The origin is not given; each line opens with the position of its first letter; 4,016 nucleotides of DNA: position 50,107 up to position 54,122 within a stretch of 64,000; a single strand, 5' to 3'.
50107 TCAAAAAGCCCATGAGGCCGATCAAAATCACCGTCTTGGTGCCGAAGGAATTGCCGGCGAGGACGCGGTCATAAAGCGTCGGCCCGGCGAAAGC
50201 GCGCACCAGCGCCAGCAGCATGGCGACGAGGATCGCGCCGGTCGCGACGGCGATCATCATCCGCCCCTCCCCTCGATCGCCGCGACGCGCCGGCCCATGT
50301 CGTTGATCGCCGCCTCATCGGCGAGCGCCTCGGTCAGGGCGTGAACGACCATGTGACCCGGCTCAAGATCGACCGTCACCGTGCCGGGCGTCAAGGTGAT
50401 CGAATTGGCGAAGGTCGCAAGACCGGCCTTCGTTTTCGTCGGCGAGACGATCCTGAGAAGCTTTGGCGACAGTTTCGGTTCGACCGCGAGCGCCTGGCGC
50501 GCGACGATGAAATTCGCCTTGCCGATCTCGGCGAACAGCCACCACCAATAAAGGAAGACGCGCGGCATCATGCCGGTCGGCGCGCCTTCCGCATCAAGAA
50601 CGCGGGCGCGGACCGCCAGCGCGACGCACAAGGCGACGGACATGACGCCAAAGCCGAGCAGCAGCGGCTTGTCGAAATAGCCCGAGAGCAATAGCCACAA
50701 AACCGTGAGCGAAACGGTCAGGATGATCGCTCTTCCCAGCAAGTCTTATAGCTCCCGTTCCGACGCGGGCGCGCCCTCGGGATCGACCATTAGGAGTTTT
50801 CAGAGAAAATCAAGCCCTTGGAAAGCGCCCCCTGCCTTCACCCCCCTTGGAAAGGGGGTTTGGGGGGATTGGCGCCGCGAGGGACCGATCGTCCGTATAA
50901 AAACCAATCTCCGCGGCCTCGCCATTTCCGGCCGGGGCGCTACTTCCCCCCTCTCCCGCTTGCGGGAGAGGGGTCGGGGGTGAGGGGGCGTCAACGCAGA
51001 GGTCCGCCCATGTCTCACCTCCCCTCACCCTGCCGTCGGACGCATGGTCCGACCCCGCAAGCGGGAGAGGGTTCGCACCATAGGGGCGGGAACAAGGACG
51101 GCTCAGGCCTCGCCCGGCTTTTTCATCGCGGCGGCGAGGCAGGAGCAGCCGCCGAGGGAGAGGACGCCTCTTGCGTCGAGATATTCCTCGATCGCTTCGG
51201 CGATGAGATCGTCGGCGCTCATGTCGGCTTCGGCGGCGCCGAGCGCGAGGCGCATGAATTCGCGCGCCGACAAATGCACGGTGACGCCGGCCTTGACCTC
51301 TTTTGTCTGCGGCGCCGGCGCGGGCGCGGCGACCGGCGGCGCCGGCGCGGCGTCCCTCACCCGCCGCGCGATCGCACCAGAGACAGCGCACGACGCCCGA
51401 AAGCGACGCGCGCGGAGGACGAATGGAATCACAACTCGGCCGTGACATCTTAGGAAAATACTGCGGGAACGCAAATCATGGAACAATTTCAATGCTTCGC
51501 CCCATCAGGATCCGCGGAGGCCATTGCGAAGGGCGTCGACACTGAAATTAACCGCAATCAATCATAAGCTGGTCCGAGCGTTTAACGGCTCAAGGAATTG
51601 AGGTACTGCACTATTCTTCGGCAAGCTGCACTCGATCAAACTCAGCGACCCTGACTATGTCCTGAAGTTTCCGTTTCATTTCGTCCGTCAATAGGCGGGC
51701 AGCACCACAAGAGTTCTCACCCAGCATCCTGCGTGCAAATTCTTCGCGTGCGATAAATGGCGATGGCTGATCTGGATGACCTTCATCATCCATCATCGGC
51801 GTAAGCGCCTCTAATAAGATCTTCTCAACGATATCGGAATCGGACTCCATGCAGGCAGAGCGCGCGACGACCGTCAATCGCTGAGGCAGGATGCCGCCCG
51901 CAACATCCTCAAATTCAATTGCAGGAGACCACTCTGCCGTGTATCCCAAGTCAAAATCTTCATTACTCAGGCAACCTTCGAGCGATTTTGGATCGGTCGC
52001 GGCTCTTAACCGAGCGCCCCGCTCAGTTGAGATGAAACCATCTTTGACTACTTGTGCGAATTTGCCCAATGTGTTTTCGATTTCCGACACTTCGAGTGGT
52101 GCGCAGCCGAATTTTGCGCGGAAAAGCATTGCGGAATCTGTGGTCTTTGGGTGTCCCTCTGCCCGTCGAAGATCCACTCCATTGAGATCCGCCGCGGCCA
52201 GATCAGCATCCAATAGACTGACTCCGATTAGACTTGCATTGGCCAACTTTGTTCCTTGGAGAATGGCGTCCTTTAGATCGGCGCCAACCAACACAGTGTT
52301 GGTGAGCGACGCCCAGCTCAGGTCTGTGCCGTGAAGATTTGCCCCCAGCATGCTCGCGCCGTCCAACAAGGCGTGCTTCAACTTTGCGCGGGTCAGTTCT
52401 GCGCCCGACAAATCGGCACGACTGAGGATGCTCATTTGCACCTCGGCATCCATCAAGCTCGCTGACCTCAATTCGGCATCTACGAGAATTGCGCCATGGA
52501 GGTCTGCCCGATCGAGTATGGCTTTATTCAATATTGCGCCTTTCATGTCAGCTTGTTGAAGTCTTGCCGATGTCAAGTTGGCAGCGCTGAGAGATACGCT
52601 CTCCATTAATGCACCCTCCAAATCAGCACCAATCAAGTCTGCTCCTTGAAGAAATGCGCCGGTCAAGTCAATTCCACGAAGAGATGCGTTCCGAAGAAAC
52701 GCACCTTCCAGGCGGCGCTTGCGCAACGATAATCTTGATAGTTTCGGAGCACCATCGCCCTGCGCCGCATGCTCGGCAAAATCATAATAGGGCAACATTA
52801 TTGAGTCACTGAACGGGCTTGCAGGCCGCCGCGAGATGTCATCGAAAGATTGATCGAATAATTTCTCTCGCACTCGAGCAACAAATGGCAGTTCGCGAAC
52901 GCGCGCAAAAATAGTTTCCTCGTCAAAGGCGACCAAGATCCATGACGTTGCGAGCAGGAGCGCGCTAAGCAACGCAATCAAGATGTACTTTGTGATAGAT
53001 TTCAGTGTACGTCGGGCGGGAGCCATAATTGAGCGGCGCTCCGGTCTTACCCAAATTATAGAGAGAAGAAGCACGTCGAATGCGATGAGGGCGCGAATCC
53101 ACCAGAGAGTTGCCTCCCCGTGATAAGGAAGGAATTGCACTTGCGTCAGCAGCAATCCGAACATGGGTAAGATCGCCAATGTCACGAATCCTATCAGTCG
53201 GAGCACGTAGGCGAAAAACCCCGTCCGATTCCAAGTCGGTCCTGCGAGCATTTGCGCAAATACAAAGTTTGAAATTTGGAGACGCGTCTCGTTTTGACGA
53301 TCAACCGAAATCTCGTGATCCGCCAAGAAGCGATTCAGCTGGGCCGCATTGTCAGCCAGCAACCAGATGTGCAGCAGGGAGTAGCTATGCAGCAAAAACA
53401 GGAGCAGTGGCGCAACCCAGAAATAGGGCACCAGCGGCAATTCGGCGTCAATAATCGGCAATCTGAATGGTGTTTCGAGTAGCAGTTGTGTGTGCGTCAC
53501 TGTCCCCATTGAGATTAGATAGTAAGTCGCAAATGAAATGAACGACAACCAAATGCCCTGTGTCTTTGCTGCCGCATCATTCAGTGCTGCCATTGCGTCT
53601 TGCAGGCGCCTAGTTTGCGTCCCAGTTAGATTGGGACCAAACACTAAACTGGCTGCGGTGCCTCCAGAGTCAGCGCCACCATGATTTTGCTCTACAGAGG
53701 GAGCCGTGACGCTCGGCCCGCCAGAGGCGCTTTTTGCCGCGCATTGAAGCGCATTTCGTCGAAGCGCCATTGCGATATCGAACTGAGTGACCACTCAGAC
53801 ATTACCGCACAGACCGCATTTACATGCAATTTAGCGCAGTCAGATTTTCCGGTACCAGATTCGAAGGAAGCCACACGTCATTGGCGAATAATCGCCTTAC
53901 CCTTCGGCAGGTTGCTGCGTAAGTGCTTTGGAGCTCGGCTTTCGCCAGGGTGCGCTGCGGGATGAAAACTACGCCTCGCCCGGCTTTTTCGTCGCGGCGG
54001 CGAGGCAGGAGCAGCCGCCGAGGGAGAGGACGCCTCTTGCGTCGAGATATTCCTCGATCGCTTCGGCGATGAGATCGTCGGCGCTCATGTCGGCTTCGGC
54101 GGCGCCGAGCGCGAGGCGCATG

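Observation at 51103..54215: Campbell-type insertion of 2.6-kb foreign DNA bracketed by ~250-bp direct repeats that duplicate the 3' end of the RHH/ParG-like gene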

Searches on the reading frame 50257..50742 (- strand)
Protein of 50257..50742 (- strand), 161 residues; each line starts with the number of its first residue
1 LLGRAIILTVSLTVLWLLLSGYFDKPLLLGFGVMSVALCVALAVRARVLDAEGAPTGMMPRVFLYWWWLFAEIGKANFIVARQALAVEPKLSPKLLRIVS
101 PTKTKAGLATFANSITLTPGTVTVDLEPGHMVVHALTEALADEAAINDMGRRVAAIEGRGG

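Call 22: find_encoding_contigs(protein=window:50257-50742:-, flank=6000, max_places=10)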
Protein window:50257-50742:- (161 aa): 4 contigs read that carry it; 4 places shown.
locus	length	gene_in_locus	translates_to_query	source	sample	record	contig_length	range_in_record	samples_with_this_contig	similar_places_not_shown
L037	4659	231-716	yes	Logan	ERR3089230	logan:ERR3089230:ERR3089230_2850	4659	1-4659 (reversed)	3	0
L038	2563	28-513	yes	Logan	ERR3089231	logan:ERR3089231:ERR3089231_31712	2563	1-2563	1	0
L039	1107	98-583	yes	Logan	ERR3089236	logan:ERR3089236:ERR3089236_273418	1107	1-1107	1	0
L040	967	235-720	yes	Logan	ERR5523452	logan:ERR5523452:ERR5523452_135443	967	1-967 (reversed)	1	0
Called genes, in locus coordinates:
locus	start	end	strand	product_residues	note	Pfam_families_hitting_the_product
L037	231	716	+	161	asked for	PF01899:MNHE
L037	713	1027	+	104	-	PF04066:MrpF_PhaF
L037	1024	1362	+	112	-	PF03334:PhaG_MnhG_YufB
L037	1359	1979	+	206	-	PF13244:MbhD, PF20501:MbhE (weak)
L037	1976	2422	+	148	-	PF04039:MnhB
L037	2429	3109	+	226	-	PF00420:Oxidored_q2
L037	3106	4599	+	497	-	PF10125:NADHdeh_related, PF00361:Proton_antipo_M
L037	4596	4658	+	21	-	?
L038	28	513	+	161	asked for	PF01899:MNHE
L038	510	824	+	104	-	PF04066:MrpF_PhaF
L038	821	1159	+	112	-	PF03334:PhaG_MnhG_YufB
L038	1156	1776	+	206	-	PF13244:MbhD, PF20501:MbhE (weak)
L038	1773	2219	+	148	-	PF04039:MnhB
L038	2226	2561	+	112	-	?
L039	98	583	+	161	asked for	PF01899:MNHE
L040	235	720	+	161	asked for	PF01899:MNHE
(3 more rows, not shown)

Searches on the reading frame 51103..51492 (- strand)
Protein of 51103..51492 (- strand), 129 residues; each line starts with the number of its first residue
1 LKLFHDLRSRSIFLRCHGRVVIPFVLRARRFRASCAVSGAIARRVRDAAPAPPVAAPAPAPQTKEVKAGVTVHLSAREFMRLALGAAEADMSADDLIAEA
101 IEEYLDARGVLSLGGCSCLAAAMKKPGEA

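Call 10: search_protein_families(library=pfam, proteins=[window:51103-51492:-], max_evalue=0.01)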
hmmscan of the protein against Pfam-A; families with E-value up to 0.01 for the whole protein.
window:51103-51492:- (129 aa): 0 families

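Call 11: search_protein_families(library=ncbifam, proteins=[window:51103-51492:-], max_evalue=0.01)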
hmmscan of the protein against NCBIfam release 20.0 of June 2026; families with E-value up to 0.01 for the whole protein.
window:51103-51492:- (129 aa): 0 families

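Call 33: list_cluster_members(proteins=[window:53972-54883:-, window:53972-54874:-, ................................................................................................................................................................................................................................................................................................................, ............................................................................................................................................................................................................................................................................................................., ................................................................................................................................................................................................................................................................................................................, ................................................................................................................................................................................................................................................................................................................, window:51103-51492:-, window:50810-51448:-])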
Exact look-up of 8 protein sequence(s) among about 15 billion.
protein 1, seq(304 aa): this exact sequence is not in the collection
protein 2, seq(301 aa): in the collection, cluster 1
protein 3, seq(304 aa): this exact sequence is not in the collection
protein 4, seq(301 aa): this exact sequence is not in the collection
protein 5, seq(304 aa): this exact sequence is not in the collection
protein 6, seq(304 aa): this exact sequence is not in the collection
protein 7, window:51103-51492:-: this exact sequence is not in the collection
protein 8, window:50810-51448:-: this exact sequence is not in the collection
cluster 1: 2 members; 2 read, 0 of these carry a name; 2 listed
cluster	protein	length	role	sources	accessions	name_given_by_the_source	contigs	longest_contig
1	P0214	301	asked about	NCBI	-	-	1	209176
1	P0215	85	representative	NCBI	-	-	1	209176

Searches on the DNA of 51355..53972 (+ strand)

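Call 13: search_dna_similar(query=window:51355-53972:+, collection=plasmids, mode=distant)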
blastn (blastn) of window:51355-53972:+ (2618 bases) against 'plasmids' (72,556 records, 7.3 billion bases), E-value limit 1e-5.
No match.

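Call 14: search_dna_similar(query=window:51355-53972:+, collection=phages, mode=distant)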
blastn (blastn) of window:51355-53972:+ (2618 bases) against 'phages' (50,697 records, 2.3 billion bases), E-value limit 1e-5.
No match.
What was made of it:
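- Tried and rejected: Plasmid and phage BLAST of the 2.6-kb segment gave no match (calls 13, 14).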
